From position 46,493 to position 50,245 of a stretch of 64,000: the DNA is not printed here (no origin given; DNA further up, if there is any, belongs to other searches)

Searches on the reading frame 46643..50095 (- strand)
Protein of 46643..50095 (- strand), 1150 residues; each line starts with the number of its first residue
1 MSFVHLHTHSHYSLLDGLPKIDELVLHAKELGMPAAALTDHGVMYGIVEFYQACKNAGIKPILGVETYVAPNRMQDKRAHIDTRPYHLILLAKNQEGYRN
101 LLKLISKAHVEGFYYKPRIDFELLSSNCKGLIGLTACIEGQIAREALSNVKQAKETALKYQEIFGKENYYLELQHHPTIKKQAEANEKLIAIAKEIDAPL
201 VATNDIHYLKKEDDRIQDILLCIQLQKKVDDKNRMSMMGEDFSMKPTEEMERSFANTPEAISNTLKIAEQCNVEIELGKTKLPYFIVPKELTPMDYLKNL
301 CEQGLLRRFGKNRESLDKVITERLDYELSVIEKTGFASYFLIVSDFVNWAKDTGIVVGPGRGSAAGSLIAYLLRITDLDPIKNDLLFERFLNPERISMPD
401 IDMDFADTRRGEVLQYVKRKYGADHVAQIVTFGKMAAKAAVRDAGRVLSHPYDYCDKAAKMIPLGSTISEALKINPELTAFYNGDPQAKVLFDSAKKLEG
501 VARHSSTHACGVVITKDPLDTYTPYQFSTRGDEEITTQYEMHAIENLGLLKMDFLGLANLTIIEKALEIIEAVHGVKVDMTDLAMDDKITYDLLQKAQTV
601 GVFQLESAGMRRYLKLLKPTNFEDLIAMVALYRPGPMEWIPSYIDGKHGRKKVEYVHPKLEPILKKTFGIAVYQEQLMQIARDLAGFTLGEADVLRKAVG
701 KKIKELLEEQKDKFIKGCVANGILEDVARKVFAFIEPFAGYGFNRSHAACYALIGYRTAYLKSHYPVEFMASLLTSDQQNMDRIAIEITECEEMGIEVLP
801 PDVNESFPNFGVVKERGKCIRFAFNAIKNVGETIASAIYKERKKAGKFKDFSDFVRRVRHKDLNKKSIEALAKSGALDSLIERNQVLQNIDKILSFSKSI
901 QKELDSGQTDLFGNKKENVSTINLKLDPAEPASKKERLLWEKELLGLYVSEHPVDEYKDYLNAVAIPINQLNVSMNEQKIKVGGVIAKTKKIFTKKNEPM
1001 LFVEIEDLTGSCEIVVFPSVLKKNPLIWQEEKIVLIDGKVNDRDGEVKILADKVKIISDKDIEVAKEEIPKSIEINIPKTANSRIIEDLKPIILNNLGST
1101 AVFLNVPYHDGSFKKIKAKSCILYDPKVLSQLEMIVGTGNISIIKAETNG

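Call 67: search_protein_families(library=pfam, proteins=[window:46643-50095:-], max_evalue=0.001)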
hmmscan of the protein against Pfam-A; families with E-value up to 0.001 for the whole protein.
window:46643-50095:- (1150 aa): 5 families
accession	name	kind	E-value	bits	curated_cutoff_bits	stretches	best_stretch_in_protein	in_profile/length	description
PF07733.18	DNA_pol3_alpha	-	1e-101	340.4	23.9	1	295-556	1-260/260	Bacterial DNA polymerase III alpha NTPase domain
PF17657.6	DNA_pol3_finger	-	3.8e-64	215.5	22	1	559-722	1-166/166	Bacterial DNA polymerase III alpha subunit finger domain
PF02811.25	PHP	-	9e-57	192.4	26.4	1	5-176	1-164/164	PHP domain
PF14579.12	HHH_6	-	6.6e-29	100.4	25.6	1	795-884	1-88/90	Helix-hairpin-helix motif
PF01336.31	tRNA_anti-codon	-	2.3e-10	40.7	27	1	981-1057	2-75/75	OB-fold nucleic acid binding domain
